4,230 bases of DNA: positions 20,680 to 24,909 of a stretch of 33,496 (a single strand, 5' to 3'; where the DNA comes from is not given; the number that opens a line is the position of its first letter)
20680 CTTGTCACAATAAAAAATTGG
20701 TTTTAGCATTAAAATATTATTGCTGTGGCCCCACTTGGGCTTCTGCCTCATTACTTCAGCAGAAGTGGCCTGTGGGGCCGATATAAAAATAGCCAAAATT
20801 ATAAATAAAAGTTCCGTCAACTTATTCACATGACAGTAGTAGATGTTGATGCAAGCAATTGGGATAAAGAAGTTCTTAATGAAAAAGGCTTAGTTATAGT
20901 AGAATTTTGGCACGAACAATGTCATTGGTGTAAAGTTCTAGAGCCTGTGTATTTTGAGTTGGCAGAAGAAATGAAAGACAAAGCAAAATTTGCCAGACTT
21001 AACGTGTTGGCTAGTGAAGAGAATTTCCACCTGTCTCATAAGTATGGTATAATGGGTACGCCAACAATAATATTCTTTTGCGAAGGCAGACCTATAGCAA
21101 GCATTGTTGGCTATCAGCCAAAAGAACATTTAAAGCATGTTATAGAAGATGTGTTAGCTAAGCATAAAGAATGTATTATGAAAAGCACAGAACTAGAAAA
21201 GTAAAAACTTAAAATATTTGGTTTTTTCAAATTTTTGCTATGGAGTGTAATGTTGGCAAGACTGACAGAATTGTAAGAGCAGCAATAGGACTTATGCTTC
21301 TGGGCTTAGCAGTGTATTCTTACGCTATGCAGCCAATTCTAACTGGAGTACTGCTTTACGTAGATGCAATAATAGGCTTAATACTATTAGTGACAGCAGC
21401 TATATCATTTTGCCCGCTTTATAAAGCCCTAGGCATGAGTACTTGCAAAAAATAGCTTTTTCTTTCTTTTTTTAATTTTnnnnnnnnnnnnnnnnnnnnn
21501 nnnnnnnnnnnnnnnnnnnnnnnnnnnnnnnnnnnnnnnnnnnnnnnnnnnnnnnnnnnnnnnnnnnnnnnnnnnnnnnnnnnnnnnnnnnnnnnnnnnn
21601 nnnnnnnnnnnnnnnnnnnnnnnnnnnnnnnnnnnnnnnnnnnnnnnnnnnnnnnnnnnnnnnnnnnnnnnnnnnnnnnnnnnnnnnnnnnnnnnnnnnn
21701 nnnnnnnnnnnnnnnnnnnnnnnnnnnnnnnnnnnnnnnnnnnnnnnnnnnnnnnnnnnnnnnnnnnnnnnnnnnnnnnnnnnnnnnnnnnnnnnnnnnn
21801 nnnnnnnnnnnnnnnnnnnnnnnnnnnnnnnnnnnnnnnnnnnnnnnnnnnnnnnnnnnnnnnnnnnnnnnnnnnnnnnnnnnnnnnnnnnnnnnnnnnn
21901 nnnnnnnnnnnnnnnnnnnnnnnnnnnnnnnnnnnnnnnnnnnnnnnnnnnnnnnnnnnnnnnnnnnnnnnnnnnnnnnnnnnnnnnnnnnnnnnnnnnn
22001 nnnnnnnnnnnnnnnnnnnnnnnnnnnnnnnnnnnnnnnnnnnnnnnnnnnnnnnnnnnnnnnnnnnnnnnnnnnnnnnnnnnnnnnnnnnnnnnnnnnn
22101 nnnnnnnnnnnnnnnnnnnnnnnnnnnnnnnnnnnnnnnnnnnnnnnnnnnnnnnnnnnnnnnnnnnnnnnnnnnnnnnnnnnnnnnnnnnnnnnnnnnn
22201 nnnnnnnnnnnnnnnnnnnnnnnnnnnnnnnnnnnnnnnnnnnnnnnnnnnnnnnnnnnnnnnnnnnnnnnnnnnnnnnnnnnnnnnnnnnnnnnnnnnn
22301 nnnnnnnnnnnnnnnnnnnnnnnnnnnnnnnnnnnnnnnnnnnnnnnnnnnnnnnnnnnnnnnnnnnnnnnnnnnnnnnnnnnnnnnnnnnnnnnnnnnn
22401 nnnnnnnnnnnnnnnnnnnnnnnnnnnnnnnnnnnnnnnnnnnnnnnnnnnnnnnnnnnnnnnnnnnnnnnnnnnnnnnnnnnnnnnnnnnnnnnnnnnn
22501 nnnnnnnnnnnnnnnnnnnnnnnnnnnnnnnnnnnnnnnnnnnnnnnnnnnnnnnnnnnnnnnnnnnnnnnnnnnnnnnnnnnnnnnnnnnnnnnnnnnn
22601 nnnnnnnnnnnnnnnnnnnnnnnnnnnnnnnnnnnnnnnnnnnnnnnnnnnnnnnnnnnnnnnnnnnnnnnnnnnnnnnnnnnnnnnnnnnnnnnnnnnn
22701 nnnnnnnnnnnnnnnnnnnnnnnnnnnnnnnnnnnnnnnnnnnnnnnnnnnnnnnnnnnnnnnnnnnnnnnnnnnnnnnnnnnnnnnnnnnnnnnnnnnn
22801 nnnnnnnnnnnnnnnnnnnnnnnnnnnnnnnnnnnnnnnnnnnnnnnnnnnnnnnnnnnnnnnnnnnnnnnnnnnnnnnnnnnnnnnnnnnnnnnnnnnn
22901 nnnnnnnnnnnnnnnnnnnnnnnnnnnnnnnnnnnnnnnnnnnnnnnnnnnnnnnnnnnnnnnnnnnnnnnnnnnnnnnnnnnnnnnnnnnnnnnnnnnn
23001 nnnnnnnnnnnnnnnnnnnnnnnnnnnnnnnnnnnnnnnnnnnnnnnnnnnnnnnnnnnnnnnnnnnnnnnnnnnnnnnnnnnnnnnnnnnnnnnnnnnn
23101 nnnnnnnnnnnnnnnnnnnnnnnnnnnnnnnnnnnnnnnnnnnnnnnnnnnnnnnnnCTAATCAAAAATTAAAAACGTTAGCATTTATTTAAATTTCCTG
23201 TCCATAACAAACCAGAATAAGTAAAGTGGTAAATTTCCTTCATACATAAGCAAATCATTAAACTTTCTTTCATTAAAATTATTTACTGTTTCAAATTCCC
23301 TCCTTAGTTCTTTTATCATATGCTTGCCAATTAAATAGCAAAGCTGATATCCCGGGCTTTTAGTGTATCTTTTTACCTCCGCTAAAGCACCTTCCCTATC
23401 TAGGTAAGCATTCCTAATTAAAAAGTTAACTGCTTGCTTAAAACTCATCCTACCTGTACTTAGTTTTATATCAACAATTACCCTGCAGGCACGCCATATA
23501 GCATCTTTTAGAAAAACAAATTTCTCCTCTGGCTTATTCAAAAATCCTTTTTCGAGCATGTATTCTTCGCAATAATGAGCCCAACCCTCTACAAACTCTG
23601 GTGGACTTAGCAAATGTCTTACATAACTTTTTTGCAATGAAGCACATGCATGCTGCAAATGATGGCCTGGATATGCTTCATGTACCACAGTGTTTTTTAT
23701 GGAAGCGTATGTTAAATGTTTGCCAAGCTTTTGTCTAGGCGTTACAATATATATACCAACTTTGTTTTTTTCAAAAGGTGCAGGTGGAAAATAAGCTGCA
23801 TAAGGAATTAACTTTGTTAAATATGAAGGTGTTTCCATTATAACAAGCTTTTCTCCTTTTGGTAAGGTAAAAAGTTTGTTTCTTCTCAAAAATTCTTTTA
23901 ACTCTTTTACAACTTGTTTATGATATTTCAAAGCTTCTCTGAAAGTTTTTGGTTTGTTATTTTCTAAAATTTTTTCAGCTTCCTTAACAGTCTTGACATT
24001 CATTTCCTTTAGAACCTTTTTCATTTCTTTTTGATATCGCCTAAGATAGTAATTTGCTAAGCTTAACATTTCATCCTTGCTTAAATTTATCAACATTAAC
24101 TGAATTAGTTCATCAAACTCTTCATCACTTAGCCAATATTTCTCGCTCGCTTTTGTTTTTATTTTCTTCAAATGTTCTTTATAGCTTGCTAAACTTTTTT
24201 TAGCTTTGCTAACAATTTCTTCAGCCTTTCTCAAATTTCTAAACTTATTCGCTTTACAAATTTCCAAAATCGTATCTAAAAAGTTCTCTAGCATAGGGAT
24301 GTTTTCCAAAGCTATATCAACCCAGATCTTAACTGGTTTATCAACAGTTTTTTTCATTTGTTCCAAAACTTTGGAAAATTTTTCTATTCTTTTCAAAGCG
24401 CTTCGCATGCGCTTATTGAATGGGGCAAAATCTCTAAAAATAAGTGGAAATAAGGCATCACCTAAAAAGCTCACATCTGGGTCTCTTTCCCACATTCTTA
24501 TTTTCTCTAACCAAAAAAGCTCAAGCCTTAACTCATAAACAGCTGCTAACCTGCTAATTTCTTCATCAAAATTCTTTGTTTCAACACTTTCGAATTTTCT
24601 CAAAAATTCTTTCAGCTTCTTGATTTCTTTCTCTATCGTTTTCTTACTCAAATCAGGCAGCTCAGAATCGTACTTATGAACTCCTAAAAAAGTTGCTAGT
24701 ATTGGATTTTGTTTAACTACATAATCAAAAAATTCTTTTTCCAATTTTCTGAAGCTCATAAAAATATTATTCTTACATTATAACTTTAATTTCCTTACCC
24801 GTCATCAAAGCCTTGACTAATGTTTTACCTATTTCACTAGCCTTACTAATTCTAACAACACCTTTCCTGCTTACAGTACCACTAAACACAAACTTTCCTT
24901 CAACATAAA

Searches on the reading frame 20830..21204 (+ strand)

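Call 28: search_protein_families(library=pfam, proteins=[window:20830-21204:+], max_evalue=0.001)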
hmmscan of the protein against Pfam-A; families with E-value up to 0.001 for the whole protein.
window:20830-21204:+ (124 aa): 2 families
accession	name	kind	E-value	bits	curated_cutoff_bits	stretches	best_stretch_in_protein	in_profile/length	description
PF00085.26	Thioredoxin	-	1.7e-21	76.6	23.5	1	3-106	2-102/103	Thioredoxin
PF13098.12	Thioredoxin_2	-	3.1e-11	44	27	1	18-104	4-103/104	Thioredoxin-like domain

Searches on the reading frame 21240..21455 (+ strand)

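Call 28: search_protein_families(library=pfam, proteins=[window:21240-21455:+], max_evalue=0.001)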
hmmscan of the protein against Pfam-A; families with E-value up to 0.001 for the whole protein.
window:21240-21455:+ (71 aa): 1 family
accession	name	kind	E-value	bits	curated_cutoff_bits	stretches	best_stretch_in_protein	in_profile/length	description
PF11127.14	YgaP-like_TM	-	2.9e-21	75.8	25.3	1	1-71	1-65/66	Inner membrane protein YgaP-like, transmembrane domain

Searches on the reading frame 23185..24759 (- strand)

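Call 28: search_protein_families(library=pfam, proteins=[window:23185-24759:-], max_evalue=0.001)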
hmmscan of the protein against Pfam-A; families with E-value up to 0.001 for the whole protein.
window:23185-24759:- (524 aa): 1 family
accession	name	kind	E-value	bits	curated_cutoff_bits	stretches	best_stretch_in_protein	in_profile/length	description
PF05960.17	DUF885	-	1e-80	273.3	32.4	1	19-512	1-525/532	Bacterial protein of unknown function (DUF885)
